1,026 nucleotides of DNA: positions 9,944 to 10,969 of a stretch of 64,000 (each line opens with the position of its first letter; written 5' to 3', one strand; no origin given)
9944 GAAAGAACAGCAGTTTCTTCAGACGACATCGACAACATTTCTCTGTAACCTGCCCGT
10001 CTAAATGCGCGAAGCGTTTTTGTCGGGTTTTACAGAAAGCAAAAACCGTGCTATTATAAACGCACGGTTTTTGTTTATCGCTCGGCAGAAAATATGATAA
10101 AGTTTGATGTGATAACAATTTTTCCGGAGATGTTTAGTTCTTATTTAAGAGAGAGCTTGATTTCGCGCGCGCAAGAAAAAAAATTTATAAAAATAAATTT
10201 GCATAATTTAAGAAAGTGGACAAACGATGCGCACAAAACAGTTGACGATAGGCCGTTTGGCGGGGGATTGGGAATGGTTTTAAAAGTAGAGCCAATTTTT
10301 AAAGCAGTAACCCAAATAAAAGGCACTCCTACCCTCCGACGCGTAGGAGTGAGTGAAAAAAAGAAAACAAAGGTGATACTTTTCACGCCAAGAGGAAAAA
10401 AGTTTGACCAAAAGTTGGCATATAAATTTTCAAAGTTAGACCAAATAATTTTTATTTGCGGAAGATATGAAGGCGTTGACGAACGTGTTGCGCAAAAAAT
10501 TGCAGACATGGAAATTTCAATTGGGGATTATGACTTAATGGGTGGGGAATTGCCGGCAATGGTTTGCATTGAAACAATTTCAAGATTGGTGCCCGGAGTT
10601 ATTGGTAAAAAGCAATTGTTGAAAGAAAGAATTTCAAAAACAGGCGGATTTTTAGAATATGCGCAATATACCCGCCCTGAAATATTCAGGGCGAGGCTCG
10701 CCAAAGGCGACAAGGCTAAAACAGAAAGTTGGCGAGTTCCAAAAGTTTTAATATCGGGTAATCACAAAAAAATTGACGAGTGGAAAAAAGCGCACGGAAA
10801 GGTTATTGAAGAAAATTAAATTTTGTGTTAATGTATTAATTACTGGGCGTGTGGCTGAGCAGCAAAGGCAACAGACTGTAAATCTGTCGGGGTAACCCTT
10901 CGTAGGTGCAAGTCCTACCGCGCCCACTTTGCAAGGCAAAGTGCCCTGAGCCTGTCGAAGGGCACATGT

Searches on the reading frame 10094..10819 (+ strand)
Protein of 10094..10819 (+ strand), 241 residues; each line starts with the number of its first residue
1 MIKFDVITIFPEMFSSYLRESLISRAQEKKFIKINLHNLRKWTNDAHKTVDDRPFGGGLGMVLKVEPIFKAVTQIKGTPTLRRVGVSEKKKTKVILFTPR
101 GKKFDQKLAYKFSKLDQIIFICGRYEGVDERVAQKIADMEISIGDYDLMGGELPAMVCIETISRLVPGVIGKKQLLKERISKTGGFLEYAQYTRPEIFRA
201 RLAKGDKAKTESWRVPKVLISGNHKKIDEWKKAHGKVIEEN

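Call 35: search_protein_families(library=pfam, proteins=[window:10094-10819:+], max_evalue=0.00001)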
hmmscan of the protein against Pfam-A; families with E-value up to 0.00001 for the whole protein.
window:10094-10819:+ (241 aa): 1 family
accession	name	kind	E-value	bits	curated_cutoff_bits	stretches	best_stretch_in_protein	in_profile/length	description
PF01746.26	tRNA_m1G_MT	-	4.1e-48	164.1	27.3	1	24-238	2-191/195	tRNA (Guanine-1)-methyltransferase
